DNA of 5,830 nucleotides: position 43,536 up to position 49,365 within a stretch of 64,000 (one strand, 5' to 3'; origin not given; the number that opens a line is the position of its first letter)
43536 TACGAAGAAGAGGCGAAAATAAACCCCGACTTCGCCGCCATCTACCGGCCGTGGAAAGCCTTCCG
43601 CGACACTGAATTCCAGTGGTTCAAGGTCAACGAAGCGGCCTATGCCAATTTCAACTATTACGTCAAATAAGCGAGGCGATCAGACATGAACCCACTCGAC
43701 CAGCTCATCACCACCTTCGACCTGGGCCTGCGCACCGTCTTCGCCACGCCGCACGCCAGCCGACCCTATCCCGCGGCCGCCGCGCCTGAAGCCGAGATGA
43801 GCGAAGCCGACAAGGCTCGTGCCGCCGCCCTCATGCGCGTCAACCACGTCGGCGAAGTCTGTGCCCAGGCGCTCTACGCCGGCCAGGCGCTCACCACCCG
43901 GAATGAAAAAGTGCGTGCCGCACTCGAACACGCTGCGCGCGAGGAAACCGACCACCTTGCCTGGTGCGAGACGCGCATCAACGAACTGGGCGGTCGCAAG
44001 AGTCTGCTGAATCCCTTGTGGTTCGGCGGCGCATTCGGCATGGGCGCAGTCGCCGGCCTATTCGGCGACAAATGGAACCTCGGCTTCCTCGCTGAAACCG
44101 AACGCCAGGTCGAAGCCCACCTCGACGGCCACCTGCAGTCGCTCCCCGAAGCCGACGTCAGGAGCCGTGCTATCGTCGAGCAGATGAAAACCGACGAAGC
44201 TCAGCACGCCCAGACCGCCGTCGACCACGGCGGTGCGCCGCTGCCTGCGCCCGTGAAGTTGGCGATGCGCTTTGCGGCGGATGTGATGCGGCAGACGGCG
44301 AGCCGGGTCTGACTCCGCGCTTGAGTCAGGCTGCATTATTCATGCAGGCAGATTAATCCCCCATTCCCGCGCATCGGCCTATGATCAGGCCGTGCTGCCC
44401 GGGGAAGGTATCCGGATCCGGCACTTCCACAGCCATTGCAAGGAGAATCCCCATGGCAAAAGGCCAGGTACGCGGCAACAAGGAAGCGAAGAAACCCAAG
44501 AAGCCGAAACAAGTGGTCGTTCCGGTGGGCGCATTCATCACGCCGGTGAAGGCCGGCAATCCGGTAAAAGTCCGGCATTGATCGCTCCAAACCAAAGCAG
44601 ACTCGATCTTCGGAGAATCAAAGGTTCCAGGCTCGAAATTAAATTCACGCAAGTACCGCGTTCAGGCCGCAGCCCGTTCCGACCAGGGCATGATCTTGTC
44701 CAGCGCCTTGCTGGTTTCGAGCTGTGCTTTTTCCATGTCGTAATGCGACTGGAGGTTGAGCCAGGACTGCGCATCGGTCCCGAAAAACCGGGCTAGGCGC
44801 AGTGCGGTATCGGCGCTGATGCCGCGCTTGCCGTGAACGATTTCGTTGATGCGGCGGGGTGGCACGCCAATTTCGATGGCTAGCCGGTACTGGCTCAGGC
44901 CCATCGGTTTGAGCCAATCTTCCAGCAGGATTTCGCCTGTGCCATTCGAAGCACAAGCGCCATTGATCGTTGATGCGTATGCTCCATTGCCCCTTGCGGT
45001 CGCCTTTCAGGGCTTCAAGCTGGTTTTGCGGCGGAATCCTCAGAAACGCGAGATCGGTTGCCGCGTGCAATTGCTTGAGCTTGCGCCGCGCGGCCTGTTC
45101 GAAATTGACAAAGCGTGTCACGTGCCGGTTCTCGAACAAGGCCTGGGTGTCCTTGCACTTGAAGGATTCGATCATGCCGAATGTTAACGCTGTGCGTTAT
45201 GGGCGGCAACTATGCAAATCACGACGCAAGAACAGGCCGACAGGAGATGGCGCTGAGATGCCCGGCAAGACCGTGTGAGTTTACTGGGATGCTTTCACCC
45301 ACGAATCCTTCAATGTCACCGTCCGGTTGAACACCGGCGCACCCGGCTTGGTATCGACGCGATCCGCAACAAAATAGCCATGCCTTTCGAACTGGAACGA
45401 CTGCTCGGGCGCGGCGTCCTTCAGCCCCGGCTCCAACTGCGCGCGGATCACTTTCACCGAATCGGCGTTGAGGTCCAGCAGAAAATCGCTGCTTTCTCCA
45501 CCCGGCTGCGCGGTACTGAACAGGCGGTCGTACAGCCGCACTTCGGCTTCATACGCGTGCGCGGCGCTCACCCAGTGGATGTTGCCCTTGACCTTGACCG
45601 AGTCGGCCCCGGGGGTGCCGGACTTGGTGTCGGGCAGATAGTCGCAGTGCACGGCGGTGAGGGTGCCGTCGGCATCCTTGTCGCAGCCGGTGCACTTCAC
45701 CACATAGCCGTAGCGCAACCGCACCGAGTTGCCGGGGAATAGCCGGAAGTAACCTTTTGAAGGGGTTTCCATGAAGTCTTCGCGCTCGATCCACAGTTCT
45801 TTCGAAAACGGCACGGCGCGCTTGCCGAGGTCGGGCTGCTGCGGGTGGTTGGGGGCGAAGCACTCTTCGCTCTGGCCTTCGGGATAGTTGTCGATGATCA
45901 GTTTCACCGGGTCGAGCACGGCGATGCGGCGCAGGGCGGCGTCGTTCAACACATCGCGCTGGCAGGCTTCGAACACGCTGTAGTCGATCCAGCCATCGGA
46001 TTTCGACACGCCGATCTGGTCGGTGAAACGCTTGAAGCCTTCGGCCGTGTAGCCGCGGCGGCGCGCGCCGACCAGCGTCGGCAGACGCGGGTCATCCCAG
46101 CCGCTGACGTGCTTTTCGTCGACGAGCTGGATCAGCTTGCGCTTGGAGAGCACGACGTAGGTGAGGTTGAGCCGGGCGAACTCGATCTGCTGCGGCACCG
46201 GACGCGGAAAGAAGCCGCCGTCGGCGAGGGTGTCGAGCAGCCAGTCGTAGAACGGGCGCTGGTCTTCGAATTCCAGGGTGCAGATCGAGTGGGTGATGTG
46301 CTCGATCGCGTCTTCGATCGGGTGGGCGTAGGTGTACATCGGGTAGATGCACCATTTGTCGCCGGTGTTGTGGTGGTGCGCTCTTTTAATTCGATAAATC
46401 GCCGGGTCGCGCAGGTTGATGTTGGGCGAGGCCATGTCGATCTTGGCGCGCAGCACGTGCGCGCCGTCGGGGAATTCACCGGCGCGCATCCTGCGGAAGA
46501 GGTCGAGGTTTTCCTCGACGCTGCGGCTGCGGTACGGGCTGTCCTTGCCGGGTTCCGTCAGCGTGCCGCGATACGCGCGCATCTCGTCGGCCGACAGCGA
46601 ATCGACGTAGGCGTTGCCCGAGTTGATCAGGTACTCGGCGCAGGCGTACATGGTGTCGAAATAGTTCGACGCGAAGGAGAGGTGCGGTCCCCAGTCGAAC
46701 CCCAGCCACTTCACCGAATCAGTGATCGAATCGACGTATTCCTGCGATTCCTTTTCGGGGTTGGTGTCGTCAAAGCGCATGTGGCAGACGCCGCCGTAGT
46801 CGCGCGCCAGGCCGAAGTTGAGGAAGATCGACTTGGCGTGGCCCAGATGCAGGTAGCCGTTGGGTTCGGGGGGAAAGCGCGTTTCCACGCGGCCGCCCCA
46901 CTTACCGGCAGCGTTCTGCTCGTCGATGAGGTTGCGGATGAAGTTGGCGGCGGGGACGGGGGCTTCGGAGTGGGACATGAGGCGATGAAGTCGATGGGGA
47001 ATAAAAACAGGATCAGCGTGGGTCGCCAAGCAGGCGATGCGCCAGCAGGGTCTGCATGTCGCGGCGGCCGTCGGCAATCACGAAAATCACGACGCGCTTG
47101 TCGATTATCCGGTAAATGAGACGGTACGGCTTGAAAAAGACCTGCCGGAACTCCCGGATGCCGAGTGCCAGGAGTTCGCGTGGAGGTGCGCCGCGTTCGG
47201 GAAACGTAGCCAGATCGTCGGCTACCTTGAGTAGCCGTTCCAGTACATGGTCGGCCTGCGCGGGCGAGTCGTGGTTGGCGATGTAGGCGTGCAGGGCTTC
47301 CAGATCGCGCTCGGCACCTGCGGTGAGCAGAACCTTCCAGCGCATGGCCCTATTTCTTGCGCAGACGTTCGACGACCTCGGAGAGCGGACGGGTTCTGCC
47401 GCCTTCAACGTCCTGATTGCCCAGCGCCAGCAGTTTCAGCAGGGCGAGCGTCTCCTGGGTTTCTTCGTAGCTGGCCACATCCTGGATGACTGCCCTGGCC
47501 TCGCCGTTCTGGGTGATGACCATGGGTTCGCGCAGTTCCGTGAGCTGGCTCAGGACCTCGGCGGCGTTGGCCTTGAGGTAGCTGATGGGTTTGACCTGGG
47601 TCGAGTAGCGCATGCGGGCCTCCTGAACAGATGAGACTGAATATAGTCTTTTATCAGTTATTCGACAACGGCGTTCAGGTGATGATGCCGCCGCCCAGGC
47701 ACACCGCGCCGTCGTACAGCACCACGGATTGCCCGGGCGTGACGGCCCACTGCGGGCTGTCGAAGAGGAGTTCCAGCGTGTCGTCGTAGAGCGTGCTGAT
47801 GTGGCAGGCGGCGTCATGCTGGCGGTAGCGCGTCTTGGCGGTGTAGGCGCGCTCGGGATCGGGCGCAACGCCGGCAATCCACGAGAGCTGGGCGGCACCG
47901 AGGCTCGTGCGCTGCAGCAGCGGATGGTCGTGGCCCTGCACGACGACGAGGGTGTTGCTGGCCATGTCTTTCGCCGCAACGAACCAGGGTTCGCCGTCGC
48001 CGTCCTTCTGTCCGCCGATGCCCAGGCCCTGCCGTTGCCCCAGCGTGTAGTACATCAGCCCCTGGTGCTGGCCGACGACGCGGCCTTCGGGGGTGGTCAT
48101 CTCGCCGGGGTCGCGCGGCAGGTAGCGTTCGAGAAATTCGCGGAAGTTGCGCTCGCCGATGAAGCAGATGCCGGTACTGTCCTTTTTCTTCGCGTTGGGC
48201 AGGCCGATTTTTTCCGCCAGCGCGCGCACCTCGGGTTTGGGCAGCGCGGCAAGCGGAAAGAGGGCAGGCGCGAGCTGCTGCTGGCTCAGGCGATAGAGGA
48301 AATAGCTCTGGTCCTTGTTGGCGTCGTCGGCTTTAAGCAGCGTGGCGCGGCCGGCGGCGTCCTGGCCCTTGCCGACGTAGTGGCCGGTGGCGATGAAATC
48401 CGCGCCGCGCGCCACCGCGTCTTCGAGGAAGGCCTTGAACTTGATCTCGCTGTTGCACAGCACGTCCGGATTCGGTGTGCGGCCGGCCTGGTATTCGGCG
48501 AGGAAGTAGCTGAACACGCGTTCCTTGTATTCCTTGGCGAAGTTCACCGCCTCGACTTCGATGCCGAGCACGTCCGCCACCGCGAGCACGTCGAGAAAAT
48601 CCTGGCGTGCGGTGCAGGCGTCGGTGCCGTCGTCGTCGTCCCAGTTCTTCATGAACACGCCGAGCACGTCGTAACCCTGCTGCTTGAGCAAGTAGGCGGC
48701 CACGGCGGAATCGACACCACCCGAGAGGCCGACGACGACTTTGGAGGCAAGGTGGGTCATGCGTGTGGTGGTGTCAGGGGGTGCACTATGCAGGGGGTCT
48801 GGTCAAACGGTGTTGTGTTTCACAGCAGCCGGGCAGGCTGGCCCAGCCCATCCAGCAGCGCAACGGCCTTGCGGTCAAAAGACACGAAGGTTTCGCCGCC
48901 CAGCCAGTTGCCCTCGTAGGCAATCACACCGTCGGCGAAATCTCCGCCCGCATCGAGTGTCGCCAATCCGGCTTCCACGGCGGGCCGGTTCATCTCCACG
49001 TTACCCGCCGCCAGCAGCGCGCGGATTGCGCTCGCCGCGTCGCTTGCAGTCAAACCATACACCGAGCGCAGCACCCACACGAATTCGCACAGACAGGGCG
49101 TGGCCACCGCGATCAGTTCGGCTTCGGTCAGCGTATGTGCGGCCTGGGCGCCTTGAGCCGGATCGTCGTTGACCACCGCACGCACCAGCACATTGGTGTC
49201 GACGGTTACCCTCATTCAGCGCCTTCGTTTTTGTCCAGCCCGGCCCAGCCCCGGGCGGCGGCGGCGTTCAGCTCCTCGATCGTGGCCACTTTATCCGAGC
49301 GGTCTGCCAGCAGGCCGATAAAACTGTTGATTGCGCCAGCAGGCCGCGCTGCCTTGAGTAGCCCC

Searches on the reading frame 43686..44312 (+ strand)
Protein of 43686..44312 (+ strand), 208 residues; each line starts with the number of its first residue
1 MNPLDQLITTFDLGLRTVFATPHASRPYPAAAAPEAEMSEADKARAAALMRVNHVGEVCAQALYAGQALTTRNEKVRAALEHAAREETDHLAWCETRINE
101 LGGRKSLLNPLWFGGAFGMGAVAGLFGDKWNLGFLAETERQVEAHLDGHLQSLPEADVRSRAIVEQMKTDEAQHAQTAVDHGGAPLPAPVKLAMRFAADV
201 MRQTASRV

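Call 84: search_protein_families(library=pfam, proteins=[window:43686-44312:+], max_evalue=0.001)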
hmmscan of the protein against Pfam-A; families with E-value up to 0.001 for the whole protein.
window:43686-44312:+ (208 aa): 2 families
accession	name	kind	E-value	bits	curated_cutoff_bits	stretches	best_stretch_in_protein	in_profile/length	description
PF03232.19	COQ7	-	1e-45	155.8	23.5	1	46-201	3-165/169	Ubiquinone biosynthesis protein COQ7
PF02915.23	Rubrerythrin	-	0.00083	20.2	22.8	0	56-177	9-132/137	Rubrerythrin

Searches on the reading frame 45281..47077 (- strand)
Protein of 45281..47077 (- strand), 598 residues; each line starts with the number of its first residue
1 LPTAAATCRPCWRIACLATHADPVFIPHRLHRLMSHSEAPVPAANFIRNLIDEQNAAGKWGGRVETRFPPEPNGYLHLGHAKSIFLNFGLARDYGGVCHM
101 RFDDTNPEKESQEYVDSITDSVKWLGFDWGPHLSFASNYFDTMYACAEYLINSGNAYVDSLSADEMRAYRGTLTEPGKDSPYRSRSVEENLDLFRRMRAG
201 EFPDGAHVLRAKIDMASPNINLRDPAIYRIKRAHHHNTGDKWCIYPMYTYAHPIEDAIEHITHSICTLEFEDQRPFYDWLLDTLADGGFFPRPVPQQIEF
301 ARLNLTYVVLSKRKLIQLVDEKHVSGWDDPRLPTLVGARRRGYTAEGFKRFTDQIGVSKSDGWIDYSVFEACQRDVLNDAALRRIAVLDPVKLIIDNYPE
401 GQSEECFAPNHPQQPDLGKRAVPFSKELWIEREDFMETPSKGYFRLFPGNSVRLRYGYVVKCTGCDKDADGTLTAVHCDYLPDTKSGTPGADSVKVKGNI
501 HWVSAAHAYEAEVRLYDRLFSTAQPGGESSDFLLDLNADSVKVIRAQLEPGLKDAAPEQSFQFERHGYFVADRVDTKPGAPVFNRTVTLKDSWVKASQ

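Call 72: search_protein_families(library=pfam, proteins=[window:45281-47077:-], max_evalue=0.00001)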
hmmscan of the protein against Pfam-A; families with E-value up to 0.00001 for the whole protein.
window:45281-47077:- (598 aa): 3 families
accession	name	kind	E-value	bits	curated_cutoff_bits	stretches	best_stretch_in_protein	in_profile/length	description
PF00749.27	tRNA-synt_1c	-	4.9e-101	338.2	23.4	1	64-378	2-313/314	tRNA synthetases class I (E and Q), catalytic domain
PF03950.23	tRNA-synt_1c_C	-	5.1e-30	104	23.9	1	381-480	1-90/91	tRNA synthetases class I (E and Q), anti-codon binding domain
PF20974.2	tRNA-synt_1c_C2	-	1.1e-21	77.6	23.9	1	500-572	2-69/69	tRNA synthetases class I (E and Q), anti-codon binding domain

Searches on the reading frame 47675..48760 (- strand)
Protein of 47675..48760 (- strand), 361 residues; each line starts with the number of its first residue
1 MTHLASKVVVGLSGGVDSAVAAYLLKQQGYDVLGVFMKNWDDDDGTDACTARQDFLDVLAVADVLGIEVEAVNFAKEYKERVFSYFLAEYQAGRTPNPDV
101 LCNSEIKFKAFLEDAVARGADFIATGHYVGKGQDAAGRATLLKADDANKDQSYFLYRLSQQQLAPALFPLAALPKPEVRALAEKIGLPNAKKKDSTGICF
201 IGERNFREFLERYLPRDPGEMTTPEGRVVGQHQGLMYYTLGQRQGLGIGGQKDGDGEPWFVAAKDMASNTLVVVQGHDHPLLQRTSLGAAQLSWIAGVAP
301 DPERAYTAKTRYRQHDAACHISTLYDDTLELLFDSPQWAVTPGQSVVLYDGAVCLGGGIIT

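Call 72: search_protein_families(library=pfam, proteins=[window:47675-48760:-], max_evalue=0.00001)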
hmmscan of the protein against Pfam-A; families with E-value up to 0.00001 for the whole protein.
window:47675-48760:- (361 aa): 5 families
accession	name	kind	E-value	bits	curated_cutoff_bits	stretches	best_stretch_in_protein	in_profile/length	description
PF03054.22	tRNA_Me_trans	-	6.2e-78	261.5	20.6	1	7-202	2-201/202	tRNA methyl transferase HUP domain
PF20259.3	tRNA_Me_trans_M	-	3.4e-22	78.2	27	1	208-275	2-66/66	tRNA methyl transferase PRC-barrel domain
PF20258.4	tRNA_Me_trans_C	-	4.7e-21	75.4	20.6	1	285-360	2-77/77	Aminomethyltransferase beta-barrel domain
PF02540.23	NAD_synthase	-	9e-10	38.5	21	1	5-76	18-83/242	NAD synthase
PF02568.20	ThiI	-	2e-06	28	20.5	1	6-80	4-78/197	Thiamine biosynthesis protein (ThiI)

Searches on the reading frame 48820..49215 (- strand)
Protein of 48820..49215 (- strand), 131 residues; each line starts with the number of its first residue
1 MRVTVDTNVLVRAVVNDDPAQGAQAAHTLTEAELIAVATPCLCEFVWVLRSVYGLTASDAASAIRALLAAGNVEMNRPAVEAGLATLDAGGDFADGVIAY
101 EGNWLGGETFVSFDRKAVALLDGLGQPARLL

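Call 84: search_protein_families(library=pfam, proteins=[window:48820-49215:-], max_evalue=0.001)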
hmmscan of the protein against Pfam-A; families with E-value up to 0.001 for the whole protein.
window:48820-49215:- (131 aa): 1 family
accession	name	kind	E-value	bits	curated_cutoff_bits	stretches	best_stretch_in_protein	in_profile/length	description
PF01850.27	PIN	-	0.00022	22.2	23.6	1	4-99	2-97/120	PIN domain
